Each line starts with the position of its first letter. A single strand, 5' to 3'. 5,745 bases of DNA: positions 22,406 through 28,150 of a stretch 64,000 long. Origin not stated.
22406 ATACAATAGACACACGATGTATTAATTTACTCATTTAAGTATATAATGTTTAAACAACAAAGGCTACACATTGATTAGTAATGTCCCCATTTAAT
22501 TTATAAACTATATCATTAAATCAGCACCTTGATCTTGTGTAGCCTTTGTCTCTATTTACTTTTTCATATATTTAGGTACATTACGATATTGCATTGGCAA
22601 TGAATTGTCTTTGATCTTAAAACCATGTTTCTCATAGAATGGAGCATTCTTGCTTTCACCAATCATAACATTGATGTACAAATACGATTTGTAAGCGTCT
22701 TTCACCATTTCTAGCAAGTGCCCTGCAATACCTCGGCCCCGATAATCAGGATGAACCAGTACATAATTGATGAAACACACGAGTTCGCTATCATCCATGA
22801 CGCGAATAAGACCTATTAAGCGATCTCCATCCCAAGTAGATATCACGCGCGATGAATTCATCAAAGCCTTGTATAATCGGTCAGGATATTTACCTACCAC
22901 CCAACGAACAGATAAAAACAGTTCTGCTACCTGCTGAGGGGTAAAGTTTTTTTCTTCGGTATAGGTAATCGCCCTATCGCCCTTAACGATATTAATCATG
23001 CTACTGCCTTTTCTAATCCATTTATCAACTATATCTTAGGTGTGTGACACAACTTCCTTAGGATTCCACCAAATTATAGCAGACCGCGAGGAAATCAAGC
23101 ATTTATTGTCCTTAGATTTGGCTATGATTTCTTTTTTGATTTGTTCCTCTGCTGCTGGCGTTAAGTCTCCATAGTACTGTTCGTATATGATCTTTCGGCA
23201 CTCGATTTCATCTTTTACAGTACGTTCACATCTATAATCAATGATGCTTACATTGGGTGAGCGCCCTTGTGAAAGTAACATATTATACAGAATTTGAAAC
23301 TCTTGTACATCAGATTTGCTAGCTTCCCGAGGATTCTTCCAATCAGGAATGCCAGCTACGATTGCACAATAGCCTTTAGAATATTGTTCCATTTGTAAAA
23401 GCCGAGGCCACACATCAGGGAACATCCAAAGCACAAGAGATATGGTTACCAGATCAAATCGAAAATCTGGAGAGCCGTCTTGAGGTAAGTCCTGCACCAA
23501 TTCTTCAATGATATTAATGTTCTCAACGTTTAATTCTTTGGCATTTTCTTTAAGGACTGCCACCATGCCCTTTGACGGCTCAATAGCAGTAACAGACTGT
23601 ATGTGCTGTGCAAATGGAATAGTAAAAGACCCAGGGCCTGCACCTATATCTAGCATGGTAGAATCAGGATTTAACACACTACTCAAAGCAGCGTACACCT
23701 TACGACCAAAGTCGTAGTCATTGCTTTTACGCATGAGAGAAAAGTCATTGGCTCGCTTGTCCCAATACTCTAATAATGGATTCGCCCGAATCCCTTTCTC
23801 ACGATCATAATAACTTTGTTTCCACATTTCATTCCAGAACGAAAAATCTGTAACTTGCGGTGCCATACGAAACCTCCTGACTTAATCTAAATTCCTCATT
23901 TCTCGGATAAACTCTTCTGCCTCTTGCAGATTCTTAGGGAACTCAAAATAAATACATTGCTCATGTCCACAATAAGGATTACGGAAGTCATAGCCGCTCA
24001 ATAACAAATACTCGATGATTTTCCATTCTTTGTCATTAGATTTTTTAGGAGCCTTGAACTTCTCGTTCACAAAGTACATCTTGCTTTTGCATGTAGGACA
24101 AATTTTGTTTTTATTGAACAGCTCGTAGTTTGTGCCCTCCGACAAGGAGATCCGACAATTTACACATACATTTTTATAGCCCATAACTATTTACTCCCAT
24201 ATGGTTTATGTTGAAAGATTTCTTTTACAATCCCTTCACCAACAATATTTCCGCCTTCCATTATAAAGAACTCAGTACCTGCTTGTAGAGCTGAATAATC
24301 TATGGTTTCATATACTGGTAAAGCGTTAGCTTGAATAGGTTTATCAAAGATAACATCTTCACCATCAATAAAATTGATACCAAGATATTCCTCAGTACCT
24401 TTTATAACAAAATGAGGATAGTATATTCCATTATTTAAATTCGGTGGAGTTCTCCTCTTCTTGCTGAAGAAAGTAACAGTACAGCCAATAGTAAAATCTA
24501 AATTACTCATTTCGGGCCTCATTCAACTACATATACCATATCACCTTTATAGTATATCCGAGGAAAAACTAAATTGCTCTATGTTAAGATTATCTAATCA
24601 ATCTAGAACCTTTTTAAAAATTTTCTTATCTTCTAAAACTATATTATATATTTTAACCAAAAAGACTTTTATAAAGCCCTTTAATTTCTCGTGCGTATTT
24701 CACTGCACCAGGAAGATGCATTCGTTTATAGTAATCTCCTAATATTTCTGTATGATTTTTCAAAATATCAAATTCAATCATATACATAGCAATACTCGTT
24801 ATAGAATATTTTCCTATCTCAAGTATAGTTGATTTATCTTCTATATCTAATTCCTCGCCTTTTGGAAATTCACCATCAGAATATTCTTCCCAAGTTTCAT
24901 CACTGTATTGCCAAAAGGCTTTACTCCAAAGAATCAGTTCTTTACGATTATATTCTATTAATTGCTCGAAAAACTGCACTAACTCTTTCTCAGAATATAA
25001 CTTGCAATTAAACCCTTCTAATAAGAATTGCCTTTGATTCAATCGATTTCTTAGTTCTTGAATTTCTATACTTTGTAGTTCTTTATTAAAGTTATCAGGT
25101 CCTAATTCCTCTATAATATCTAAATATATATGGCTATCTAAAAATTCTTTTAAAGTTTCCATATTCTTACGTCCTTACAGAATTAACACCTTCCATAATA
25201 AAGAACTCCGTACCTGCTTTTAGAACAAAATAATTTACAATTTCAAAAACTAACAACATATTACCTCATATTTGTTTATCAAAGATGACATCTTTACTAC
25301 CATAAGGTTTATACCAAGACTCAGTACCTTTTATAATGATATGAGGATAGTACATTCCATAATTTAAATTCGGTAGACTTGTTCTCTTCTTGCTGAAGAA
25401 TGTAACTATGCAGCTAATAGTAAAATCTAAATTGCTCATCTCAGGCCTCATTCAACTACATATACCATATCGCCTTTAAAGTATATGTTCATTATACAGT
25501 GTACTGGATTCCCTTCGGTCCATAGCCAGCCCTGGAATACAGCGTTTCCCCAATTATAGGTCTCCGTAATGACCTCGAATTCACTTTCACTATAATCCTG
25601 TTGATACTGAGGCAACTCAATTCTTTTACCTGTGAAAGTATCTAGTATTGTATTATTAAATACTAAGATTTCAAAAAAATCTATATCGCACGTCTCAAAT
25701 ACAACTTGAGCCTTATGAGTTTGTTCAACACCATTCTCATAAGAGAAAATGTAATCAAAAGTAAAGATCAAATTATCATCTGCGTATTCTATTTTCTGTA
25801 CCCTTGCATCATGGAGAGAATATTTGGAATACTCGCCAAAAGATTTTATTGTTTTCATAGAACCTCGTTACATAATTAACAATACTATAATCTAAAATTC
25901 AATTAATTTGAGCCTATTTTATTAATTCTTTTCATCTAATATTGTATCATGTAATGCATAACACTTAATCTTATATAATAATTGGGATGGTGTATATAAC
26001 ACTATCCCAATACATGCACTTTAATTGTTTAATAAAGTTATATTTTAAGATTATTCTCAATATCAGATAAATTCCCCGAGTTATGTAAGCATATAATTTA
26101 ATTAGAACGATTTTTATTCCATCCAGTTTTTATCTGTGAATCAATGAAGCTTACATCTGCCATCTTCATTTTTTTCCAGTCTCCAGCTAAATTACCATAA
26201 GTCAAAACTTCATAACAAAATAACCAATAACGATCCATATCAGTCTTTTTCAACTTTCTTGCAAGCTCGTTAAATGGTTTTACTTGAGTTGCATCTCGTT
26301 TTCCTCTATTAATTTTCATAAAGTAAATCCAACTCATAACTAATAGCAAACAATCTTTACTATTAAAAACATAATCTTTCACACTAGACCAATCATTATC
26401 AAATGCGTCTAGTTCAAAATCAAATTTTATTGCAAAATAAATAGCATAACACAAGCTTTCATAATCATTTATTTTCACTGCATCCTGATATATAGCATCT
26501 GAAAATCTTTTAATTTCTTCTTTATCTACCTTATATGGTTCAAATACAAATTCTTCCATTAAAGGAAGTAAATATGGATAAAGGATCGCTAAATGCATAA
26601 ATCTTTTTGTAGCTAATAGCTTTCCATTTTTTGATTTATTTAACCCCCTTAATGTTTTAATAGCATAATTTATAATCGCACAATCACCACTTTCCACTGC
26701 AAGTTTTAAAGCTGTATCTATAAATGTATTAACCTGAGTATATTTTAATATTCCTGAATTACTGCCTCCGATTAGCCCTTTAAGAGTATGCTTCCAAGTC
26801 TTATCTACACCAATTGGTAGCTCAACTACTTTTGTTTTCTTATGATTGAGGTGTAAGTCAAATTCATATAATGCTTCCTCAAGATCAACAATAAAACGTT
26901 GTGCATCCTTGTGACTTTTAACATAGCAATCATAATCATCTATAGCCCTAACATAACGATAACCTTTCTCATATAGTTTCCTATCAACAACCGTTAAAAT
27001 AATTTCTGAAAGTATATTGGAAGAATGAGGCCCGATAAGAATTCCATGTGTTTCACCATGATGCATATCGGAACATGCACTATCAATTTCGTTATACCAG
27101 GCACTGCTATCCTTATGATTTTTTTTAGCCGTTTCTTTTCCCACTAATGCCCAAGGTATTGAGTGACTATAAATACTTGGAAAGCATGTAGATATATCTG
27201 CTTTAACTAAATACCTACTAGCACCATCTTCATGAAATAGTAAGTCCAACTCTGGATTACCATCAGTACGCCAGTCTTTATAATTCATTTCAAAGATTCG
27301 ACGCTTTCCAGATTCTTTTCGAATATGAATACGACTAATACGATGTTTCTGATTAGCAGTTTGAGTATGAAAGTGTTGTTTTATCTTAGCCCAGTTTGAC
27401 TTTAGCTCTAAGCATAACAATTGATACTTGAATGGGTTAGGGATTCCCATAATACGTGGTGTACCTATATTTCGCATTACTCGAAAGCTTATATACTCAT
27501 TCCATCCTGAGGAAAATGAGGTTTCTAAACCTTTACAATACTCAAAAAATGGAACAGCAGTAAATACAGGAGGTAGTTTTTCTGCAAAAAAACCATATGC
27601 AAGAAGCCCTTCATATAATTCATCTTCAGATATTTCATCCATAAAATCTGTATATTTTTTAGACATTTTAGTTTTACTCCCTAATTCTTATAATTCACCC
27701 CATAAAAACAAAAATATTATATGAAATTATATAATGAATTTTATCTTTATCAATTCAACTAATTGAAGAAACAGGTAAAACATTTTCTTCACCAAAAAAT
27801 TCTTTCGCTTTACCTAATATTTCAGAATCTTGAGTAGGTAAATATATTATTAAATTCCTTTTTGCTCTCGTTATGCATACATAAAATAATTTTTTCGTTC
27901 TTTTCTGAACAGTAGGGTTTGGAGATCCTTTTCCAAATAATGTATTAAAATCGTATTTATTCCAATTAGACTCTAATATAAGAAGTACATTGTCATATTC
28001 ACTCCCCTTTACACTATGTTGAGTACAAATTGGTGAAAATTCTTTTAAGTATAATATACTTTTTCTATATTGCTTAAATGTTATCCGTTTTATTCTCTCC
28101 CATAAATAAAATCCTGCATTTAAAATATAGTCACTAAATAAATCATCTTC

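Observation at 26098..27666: Abi/UG-class reverse transcriptase 88 bp downstream of gajB, co-oriented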

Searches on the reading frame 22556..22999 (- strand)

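Call 45: search_protein_families(library=ncbifam, proteins=[window:22556-22999:-], max_evalue=0.01)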
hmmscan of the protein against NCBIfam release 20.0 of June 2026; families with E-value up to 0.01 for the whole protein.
window:22556-22999:- (147 aa): 7 families
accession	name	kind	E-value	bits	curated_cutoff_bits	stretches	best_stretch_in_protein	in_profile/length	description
NF007853.0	PRK10562.1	equivalog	2.1e-08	34.5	125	1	55-134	53-127/146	N-acetyltransferase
NF007338.0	PRK09831.1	equivalog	6.7e-07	29.5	146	1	9-130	23-127/150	GNAT family N-acetyltransferase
TIGR01575.1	rimI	equivalog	1.1e-05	25.6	86.4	1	55-131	37-116/132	ribosomal protein S18-alanine N-acetyltransferase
NF002959.0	PRK03624.1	equivalog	0.0011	18.6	124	1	77-131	75-133/147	GNAT family acetyltransferase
NF007807.0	PRK10514.1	equivalog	0.0017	18.3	134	1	77-133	73-128/147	acetyltransferase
NF003641.0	PRK05279.1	equivalog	0.0044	15.9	344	1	78-142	363-428/441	amino-acid N-acetyltransferase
NF040501.1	resist_ArsN2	equivalog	0.006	16.2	125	1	60-130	35-104/133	arsenic resistance N-acetyltransferase ArsN2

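Call 51: search_protein_families(library=padloc, proteins=[window:22556-22999:-], max_evalue=0.01)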
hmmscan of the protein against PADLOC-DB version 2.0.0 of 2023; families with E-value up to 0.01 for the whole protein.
window:22556-22999:- (147 aa): 0 families

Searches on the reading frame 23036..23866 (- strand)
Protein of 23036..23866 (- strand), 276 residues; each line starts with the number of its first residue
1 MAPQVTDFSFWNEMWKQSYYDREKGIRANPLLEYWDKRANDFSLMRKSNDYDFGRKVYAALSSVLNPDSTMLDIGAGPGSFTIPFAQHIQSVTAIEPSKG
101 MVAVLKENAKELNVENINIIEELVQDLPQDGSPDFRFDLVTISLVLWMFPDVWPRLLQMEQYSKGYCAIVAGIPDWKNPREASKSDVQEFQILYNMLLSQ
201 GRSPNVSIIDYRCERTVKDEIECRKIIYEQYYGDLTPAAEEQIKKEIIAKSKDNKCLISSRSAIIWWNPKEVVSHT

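Call 3: search_protein_families(library=pfam, proteins=[window:23036-23866:-], max_evalue=0.01)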
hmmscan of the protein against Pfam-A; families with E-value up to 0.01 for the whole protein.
window:23036-23866:- (276 aa): 18 families
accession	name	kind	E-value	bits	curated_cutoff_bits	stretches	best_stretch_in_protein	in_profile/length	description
PF13649.12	Methyltransf_25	-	1.7e-12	48.3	27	1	72-157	2-86/97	Methyltransferase domain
PF08241.18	Methyltransf_11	-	2.4e-11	44.5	21.2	1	72-156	1-80/95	Methyltransferase domain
PF13847.12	Methyltransf_31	-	4.6e-11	43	27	1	67-167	3-107/145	Methyltransferase domain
PF08242.18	Methyltransf_12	-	2e-09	38.5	30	1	72-153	1-82/98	Methyltransferase domain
PF13489.12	Methyltransf_23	-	6.5e-08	32.9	27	1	58-159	13-103/164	Methyltransferase domain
PF00398.26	RrnaAD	-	2.3e-07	30.6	24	1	65-121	28-82/263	Ribosomal RNA adenine dimethylase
PF02527.21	GidB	-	8.3e-06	25.7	27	1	63-141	43-120/184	rRNA small subunit methyltransferase G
PF05958.17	tRNA_U5-meth_tr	-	4.2e-05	23.1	23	1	66-121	200-255/357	tRNA (Uracil-5-)-methyltransferase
PF01209.24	Ubie_methyltran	-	7.2e-05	22.7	20.1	1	61-157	42-137/233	ubiE/COQ5 methyltransferase family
PF01189.24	Methyltr_RsmB-F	-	0.00012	22.3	27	1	66-130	7-74/199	16S rRNA methyltransferase RsmB/F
PF01728.25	FtsJ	-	0.00046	20.6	24.1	1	64-142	18-97/181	FtsJ-like methyltransferase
PF03602.21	Cons_hypoth95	-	0.00051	20.2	24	1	68-141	42-118/182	Conserved hypothetical protein 95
PF02475.24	TRM5-TYW2_MTfase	-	0.00059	20.3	28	1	62-130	31-102/164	TRM5/TYW2 methyltransferase domain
PF05219.18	DREV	-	0.001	18.7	26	1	68-120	95-143/265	DREV methyltransferase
PF02390.23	Methyltransf_4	-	0.0011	18.8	24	1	69-154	3-85/173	Putative methyltransferase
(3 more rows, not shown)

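Call 4: search_protein_families(library=padloc, proteins=[window:23036-23866:-], max_evalue=0.01)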
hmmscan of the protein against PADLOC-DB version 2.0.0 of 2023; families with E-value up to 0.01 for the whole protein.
window:23036-23866:- (276 aa): 2 families
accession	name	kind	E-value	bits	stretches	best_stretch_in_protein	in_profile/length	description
PDLC04134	mad2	-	2.2e-18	64.4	1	46-147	268-368/492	mads_2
PDLC03335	MTase_II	-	0.0012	15.6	1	59-119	95-151/607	Type II methyltransferase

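Call 45: search_protein_families(library=ncbifam, proteins=[window:23036-23866:-], max_evalue=0.01)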
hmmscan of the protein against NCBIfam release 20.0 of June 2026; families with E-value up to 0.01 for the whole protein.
window:23036-23866:- (276 aa): 37 families (the best 25 are shown)
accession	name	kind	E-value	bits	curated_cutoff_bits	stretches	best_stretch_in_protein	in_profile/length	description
NF043040.1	corrin_prot_MT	hypoth_equivalog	5.4e-12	45.6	180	1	56-146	29-120/216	corrinoid protein-associated methyltransferase CpaM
TIGR02469.1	CbiT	equivalog_domain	1.3e-11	44.8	78.3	1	65-134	17-88/124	precorrin-6Y C5,15-methyltransferase (decarboxylating) subunit CbiT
TIGR01444.1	fkbM_fam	subfamily_domain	1e-08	35.8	37.7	1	70-124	1-57/143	FkbM family methyltransferase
TIGR01983.1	UbiG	equivalog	1.3e-07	31.2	102.95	1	68-146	50-126/228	bifunctional 2-polyprenyl-6-hydroxyphenol methylase/3-demethylubiquinol 3-O-methyltransferase UbiG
NF006138.0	PRK08287.1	equivalog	1.4e-07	31.6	210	1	65-122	29-88/189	decarboxylating cobalt-precorrin-6B (C(15))-methyltransferase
NF041820.1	daptide_MTase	equivalog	3e-07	30.2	175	1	67-140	36-108/243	daptide-type RiPP biosynthesis methyltransferase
TIGR01934.1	MenG_MenH_UbiE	subfamily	4.6e-07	29.4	158.35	1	65-144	37-114/223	ubiquinone/menaquinone biosynthesis methyltransferase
TIGR00138.1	rsmG_gidB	equivalog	7.3e-07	29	99.5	1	67-144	41-120/183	16S rRNA (guanine(527)-N(7))-methyltransferase RsmG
NF009639.0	PRK13168.1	equivalog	8e-07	28.3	458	1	66-130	299-364/446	23S rRNA (uracil(1939)-C(5))-methyltransferase RlmD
NF001243.0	PRK00216.1-4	equivalog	1.3e-06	27.9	235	1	66-168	46-148/237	demethylmenaquinone methyltransferase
TIGR00479.1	rumA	equivalog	1.5e-06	27.3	183.55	1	65-140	291-367/432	23S rRNA (uracil(1939)-C(5))-methyltransferase RlmD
NF000499.2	Erm23S_rRNA_broad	equivalog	2.8e-06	26.9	212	1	66-121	22-75/244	23S ribosomal RNA methyltransferase Erm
NF001244.0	PRK00216.1-5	equivalog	4.1e-06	26.2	216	1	66-143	47-125/236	bifunctional demethylmenaquinone methyltransferase/2-methoxy-6-polyprenyl-1,4-benzoquinol methylase UbiE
TIGR02752.1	MenG_heptapren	equivalog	1.1e-05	25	419.85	1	69-170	47-148/231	demethylmenaquinone methyltransferase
TIGR00091.1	TIGR00091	equivalog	1.3e-05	24.7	112.65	1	66-155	15-101/194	tRNA (guanosine(46)-N7)-methyltransferase TrmB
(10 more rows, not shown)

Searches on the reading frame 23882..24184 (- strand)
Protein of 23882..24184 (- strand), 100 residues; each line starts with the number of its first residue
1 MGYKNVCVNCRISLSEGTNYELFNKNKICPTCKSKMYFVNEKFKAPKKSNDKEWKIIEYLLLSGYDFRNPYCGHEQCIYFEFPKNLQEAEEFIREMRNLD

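Call 3: search_protein_families(library=pfam, proteins=[window:23882-24184:-], max_evalue=0.01)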
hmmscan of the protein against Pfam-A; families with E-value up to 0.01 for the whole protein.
window:23882-24184:- (100 aa): 0 families

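Call 4: search_protein_families(library=padloc, proteins=[window:23882-24184:-], max_evalue=0.01)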
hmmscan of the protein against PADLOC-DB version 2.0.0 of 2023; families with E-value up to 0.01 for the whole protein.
window:23882-24184:- (100 aa): 0 families

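Call 45: search_protein_families(library=ncbifam, proteins=[window:23882-24184:-], max_evalue=0.01)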
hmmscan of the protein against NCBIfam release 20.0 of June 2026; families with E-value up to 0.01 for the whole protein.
window:23882-24184:- (100 aa): 0 families

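Call 70: search_protein_families(library=phrogs, proteins=[window:23882-24184:-], max_evalue=0.01)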
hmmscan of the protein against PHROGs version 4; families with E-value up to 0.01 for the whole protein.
window:23882-24184:- (100 aa): 1 family
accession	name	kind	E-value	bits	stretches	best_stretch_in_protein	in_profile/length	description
phrog_16262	-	unknown function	0.0078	17.4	1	34-96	31-90/157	-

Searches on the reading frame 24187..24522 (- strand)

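Call 3: search_protein_families(library=pfam, proteins=[window:24187-24522:-], max_evalue=0.01)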
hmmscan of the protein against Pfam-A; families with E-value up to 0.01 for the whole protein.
window:24187-24522:- (111 aa): 0 families

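Call 4: search_protein_families(library=padloc, proteins=[window:24187-24522:-], max_evalue=0.01)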
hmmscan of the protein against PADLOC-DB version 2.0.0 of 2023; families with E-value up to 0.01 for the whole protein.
window:24187-24522:- (111 aa): 0 families

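Call 45: search_protein_families(library=ncbifam, proteins=[window:24187-24522:-], max_evalue=0.01)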
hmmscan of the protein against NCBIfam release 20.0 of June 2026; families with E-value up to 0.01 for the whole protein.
window:24187-24522:- (111 aa): 4 families
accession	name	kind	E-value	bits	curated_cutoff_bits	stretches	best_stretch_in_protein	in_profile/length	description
NF009373.0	PRK12736.1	subfamily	0.00027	19.8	452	1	29-103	324-393/394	elongation factor Tu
TIGR00485.1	EF-Tu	equivalog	0.0031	16.3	522.4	1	34-103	327-393/394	elongation factor Tu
NF000766.0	PRK00049.1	subfamily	0.004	16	449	1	34-103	329-395/396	elongation factor Tu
NF009372.0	PRK12735.1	subfamily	0.0041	16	479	1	34-103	329-395/396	elongation factor Tu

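Call 70: search_protein_families(library=phrogs, proteins=[window:24187-24522:-], max_evalue=0.01)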
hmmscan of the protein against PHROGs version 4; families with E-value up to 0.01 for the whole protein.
window:24187-24522:- (111 aa): 0 families

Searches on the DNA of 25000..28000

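Call 24: search_rna_families(source=window, start=25000, end=28000, threshold=evalue, max_evalue=1)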
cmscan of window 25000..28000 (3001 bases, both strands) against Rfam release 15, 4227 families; matches with E-value up to 1: 0.
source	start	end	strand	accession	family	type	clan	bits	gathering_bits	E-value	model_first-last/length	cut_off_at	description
